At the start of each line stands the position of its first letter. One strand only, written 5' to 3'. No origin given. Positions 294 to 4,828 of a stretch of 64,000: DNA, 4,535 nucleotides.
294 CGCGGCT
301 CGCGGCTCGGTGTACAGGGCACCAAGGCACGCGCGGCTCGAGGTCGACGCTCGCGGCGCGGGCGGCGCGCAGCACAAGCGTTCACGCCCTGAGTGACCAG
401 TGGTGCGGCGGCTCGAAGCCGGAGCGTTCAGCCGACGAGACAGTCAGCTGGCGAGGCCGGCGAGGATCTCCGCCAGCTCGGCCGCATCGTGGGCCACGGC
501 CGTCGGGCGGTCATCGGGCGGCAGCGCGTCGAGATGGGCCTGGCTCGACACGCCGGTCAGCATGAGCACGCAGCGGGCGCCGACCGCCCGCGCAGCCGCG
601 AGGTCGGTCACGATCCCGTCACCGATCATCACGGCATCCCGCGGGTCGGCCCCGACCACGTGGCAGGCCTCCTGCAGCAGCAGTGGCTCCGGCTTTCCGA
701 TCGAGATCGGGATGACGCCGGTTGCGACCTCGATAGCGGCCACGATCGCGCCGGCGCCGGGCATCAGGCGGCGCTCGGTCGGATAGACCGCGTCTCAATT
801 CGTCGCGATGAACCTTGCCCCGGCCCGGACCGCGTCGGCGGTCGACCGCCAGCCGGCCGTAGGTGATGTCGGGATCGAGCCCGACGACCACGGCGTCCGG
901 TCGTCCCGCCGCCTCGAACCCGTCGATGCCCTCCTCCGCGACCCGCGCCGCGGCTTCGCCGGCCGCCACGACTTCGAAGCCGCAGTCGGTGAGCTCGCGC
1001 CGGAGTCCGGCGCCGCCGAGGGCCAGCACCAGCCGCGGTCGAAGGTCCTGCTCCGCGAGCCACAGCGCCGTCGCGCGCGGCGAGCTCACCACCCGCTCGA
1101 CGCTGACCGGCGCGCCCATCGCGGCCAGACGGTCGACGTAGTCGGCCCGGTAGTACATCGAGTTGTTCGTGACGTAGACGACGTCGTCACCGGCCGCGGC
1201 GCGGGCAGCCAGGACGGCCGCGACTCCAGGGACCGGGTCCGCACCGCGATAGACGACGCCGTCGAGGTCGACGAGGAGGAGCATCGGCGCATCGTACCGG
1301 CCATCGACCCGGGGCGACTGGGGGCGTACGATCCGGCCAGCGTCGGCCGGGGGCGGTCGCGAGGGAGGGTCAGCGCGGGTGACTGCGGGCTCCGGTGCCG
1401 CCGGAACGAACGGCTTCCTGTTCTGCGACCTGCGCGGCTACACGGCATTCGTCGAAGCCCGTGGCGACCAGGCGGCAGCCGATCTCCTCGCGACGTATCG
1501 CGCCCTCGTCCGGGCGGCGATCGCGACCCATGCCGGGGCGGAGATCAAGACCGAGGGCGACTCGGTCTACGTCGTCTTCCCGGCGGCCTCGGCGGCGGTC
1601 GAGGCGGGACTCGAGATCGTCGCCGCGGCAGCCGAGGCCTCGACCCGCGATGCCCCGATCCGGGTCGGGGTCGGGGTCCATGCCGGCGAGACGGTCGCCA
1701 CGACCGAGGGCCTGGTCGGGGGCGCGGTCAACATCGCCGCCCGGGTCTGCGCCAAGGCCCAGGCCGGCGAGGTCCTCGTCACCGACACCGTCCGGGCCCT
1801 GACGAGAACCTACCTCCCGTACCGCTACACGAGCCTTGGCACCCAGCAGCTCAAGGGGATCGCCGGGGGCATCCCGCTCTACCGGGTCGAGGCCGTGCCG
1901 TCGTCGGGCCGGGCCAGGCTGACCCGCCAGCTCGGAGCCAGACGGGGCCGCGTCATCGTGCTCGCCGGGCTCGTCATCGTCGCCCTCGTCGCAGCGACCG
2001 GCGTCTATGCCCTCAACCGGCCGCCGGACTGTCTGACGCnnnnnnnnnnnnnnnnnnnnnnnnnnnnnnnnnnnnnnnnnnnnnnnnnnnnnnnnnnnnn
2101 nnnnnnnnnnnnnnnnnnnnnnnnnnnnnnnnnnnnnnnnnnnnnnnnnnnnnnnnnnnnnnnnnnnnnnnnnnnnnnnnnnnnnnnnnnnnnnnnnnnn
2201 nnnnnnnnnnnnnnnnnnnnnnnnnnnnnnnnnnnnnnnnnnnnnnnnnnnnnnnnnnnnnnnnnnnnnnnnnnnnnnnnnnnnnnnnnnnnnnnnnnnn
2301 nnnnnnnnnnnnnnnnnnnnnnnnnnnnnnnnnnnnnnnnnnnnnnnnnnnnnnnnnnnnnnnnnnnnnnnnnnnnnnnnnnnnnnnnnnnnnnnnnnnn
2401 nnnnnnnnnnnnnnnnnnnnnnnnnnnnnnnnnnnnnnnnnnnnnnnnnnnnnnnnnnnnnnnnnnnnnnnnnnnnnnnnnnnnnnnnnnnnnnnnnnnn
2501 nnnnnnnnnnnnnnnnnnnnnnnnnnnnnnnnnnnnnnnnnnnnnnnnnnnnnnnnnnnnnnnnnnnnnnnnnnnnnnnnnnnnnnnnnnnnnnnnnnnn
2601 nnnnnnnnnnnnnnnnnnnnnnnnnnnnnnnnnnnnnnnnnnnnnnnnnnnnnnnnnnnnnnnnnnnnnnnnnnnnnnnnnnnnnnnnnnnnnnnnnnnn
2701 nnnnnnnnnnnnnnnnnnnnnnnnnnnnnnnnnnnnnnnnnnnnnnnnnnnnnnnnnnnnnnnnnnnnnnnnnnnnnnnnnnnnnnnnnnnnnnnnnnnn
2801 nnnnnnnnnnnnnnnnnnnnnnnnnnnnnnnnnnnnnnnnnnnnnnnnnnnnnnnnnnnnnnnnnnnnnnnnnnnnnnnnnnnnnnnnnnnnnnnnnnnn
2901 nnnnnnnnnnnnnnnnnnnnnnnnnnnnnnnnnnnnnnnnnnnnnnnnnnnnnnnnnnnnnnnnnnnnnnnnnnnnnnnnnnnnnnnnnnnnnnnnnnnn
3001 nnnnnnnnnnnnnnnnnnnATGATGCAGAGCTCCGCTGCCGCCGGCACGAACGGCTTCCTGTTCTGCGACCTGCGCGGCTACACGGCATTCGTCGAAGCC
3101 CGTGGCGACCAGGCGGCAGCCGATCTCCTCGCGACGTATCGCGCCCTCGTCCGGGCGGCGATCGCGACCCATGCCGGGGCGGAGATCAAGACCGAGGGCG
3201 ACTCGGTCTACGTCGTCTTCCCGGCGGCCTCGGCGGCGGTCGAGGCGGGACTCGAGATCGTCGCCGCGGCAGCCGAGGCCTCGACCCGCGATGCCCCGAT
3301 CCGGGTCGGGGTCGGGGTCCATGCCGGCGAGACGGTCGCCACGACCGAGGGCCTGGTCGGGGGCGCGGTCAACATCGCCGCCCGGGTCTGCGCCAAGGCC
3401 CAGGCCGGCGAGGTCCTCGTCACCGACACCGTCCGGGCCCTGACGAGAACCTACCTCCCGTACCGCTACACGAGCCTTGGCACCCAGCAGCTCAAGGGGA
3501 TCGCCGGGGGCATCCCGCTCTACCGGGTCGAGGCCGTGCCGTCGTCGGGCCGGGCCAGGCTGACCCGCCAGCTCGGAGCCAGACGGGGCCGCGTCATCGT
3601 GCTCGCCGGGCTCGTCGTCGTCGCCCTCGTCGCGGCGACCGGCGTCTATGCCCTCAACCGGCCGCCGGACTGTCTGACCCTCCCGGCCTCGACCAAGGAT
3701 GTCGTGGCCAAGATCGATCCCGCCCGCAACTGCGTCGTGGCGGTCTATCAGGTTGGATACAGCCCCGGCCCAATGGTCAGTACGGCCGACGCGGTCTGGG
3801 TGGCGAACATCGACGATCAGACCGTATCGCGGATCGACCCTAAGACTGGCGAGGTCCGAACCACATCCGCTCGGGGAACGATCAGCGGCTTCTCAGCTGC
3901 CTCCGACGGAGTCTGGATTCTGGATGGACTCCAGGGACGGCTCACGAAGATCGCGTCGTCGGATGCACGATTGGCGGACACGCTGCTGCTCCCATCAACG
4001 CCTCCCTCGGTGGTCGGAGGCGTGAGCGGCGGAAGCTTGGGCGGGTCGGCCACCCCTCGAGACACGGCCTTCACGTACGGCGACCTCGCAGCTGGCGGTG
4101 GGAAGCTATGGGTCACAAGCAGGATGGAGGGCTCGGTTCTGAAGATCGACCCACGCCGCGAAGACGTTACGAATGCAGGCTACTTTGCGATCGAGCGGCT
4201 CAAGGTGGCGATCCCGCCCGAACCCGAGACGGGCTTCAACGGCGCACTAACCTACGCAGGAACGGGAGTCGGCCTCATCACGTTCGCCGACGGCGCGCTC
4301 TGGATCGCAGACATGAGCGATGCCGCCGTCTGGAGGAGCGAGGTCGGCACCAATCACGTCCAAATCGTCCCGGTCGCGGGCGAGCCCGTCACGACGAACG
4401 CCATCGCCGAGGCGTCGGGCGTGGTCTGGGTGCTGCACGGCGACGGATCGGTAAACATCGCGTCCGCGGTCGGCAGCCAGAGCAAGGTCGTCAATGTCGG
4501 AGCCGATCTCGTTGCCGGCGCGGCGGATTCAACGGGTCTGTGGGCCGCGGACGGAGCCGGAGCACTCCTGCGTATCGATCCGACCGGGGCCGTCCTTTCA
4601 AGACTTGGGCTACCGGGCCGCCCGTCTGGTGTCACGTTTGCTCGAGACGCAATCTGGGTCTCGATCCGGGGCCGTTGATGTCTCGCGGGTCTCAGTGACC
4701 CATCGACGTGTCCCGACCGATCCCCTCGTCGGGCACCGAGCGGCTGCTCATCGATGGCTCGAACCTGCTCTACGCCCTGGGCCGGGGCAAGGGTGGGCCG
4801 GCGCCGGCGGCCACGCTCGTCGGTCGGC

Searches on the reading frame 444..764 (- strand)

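Call 23: search_protein_families(library=pfam, proteins=[window:444-764:-], max_evalue=0.01)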
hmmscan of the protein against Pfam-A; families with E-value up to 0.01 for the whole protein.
window:444-764:- (106 aa): 4 families
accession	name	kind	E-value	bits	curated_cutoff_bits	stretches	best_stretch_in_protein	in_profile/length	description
PF13242.12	Hydrolase_like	-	6.6e-21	74.4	22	1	22-97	2-75/75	HAD-hyrolase-like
PF00702.32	Hydrolase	-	1.2e-08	36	26.4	1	12-62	142-191/191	haloacid dehalogenase-like hydrolase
PF13419.12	HAD_2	-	1.1e-05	26.1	23.8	1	11-67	122-177/178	Haloacid dehalogenase-like hydrolase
PF09419.16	PGP_phosphatase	-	0.0095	16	20.4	0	39-72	134-167/168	Mitochondrial PGP phosphatase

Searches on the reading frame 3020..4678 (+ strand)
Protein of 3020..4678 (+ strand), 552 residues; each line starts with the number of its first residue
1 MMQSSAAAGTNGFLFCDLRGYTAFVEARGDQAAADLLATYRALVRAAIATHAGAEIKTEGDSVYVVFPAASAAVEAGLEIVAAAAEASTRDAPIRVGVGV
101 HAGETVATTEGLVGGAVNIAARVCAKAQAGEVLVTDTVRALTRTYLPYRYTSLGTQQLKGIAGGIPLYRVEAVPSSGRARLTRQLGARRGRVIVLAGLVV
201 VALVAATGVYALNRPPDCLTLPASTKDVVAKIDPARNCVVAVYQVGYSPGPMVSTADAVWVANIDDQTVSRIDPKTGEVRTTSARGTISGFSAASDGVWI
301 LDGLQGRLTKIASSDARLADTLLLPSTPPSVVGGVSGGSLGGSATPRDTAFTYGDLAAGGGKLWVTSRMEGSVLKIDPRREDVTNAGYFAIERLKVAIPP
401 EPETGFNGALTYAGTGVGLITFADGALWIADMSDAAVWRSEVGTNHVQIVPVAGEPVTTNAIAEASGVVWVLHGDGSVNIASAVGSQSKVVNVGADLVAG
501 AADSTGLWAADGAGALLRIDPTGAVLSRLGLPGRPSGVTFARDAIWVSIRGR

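Call 42: search_protein_families(library=pfam, proteins=[window:3020-4678:+], max_evalue=0.001)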
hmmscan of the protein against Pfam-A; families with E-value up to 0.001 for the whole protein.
window:3020-4678:+ (552 aa): 3 families
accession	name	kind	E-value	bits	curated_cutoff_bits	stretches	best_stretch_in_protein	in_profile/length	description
PF00211.25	Guanylate_cyc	-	5.8e-13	49.3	21.9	1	12-165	10-176/183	Adenylate and Guanylate cyclase catalytic domain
PF21959.2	DUF6923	-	2.5e-05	24.6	27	0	231-286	113-171/234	Repeat of unknown function (DUF6923)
PF08450.18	SGL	-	0.00013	22.1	26.3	0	249-281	187-218/246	SMP-30/Gluconolactonase/LRE-like region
